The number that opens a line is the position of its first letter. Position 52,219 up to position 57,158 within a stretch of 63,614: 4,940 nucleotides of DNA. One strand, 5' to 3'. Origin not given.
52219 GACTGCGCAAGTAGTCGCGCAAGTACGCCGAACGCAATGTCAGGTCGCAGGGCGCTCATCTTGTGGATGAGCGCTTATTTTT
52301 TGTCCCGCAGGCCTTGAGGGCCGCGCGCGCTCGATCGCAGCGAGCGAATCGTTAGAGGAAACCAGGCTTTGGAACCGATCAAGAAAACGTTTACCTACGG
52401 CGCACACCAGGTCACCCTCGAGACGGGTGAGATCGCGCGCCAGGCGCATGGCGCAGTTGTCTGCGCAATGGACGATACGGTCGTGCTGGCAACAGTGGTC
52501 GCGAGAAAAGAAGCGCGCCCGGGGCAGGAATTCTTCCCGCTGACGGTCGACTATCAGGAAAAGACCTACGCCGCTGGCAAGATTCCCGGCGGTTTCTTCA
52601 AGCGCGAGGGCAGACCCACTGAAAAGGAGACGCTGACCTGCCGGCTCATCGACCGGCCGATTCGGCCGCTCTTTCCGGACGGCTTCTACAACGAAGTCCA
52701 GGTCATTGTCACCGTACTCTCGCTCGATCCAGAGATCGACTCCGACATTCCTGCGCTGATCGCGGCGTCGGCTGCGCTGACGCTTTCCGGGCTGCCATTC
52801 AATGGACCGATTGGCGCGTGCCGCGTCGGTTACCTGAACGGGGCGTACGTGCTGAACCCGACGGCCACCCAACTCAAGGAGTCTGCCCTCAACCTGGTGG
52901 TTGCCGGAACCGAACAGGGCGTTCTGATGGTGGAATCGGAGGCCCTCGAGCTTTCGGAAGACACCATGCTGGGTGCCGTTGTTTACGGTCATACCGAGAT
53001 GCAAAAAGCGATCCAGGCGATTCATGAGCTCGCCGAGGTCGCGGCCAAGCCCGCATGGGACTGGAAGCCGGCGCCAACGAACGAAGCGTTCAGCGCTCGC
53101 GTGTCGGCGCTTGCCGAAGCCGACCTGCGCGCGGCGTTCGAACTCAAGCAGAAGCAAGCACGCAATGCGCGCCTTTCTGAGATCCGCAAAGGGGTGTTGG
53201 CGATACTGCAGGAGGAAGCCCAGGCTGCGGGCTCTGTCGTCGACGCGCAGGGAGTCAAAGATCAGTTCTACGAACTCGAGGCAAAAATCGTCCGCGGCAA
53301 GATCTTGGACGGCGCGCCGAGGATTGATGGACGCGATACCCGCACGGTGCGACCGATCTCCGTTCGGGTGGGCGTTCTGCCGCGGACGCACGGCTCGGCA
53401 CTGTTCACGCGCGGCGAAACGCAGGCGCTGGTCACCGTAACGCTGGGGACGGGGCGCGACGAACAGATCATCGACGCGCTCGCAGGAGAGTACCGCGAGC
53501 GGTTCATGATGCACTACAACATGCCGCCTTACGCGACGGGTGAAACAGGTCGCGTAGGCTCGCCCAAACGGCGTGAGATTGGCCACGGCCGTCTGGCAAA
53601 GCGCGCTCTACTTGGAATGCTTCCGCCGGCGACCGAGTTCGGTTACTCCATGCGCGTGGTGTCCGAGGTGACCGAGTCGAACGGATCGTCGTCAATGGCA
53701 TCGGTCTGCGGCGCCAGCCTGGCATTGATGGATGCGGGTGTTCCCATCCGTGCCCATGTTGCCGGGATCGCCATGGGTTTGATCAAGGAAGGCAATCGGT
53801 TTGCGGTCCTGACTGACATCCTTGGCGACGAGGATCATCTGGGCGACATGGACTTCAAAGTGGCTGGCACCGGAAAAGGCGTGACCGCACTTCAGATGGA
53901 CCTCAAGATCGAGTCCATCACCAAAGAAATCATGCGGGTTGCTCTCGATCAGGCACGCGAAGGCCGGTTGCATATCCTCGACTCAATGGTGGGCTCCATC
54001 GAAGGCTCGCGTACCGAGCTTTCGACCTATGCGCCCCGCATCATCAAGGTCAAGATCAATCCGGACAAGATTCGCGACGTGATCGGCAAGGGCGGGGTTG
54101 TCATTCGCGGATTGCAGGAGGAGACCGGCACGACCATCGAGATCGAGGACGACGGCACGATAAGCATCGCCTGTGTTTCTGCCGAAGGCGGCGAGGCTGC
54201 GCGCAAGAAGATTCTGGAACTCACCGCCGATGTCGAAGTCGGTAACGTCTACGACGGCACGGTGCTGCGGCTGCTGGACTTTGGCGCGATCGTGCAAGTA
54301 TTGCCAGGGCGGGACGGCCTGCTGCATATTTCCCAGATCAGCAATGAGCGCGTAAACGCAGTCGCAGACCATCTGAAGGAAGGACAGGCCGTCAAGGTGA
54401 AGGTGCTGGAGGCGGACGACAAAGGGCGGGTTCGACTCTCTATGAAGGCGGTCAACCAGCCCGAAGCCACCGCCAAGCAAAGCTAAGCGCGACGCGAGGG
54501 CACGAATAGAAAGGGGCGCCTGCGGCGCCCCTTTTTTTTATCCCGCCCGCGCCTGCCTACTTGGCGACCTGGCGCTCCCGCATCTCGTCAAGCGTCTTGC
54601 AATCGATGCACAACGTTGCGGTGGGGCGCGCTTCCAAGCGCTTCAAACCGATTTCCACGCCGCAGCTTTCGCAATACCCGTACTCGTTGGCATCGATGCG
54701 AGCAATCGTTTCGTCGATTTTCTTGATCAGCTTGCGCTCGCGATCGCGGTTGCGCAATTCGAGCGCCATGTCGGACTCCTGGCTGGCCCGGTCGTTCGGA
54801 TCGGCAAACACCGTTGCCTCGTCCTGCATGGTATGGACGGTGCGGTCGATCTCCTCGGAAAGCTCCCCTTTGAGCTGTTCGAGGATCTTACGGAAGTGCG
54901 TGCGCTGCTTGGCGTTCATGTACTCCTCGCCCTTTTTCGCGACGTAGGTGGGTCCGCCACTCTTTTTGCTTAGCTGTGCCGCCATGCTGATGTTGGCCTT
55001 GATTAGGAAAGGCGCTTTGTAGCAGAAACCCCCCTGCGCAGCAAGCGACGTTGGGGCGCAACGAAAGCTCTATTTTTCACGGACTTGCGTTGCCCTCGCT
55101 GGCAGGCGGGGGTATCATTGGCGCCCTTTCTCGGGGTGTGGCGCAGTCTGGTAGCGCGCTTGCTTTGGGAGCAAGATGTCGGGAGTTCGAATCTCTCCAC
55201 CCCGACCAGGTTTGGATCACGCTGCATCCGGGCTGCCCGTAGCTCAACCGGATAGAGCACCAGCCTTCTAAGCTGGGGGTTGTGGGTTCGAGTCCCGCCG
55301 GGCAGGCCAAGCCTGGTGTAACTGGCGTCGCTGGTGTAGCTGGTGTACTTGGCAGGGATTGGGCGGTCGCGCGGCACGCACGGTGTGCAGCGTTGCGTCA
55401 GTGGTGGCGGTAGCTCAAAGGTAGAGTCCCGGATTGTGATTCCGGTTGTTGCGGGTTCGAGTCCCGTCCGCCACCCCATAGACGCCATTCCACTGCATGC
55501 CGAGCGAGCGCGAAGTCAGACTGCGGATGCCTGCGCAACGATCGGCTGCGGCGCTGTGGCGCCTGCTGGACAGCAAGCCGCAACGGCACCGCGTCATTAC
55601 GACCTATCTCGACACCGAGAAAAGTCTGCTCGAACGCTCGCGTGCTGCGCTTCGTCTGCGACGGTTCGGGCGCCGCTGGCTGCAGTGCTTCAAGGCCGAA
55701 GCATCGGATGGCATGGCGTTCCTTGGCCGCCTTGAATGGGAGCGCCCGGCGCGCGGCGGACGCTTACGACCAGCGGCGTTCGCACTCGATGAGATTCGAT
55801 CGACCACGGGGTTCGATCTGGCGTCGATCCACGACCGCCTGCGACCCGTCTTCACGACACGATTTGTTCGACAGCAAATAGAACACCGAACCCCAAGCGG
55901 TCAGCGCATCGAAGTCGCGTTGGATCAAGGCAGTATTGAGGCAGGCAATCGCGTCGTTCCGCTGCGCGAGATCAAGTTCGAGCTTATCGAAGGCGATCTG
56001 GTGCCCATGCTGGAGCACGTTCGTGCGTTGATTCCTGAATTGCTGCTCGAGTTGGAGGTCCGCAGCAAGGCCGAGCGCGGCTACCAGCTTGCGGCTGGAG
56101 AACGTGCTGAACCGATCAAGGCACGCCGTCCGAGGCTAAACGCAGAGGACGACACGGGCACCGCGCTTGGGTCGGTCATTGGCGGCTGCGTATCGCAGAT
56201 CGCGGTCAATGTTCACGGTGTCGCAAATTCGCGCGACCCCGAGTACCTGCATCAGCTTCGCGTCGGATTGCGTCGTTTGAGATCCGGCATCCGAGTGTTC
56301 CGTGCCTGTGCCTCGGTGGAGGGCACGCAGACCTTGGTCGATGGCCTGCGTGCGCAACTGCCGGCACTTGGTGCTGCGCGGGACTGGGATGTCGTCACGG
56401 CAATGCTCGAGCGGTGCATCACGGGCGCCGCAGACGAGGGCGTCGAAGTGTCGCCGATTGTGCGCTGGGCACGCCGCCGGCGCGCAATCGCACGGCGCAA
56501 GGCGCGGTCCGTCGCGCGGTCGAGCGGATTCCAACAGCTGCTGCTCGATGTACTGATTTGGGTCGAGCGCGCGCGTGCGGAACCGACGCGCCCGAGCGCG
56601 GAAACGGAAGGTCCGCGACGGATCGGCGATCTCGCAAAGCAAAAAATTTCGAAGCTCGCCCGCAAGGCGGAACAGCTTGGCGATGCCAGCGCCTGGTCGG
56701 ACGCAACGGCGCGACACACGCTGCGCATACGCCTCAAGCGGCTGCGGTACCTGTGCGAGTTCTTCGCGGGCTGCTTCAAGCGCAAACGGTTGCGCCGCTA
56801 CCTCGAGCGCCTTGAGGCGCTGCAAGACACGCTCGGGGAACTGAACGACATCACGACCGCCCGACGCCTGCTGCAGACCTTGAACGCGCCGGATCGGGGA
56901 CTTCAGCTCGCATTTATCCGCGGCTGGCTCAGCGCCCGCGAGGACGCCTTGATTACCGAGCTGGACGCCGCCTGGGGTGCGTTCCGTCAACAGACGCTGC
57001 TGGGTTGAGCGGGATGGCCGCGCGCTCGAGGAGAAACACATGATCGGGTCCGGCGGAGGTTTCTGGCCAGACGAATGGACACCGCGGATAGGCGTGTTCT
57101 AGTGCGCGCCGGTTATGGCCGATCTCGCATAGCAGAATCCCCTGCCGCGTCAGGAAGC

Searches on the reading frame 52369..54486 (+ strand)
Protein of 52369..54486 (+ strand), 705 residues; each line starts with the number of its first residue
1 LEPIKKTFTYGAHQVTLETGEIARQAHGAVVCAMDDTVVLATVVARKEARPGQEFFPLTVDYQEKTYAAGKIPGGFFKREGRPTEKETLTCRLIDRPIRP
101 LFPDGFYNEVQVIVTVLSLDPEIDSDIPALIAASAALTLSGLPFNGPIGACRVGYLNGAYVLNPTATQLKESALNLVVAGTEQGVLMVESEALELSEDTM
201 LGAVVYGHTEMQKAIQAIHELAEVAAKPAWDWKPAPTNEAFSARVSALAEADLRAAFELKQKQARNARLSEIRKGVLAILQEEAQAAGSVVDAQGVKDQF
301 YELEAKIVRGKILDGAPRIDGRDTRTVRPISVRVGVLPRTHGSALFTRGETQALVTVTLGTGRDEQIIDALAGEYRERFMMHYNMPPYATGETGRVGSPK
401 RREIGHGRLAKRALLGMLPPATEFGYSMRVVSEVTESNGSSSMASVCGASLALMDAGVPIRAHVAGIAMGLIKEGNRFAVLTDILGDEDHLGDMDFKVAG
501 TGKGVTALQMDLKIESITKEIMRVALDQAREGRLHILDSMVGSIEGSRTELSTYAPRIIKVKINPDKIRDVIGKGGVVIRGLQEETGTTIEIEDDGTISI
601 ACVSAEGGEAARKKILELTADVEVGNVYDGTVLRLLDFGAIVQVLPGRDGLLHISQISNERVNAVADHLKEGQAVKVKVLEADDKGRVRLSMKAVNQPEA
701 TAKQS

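Call 75: search_protein_families(library=pfam, proteins=[window:52369-54486:+], max_evalue=0.00001)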
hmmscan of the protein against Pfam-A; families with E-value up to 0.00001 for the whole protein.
window:52369-54486:+ (705 aa): 5 families
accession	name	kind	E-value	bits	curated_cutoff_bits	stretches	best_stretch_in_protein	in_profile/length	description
PF01138.27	RNase_PH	-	1.5e-62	210.2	25.5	2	327-459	2-130/130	3' exoribonuclease family, domain 1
PF03725.20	RNase_PH_C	-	1.2e-20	73.6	20.8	1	146-208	1-65/67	3' exoribonuclease family, domain 2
PF03726.19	PNPase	-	3.4e-17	63.1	24.6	1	243-323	4-81/81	Polyribonucleotide nucleotidyltransferase, RNA binding domain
PF00575.29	S1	-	3.7e-17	62.9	22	1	622-693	2-74/74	S1 RNA binding domain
PF00013.35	KH_1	-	3.8e-10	39.8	21.5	1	559-617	2-66/66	KH domain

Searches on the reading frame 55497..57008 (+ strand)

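Call 75: search_protein_families(library=pfam, proteins=[window:55497-57008:+], max_evalue=0.00001)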
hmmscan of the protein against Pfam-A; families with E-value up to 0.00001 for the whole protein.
window:55497-57008:+ (503 aa): 2 families
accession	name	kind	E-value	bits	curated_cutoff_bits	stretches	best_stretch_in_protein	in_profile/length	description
PF05235.19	CHAD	-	8.4e-49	167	25.6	1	228-460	3-228/228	CHAD domain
PF01928.26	CYTH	-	1.8e-10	41.4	23.2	1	4-163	3-145/179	CYTH domain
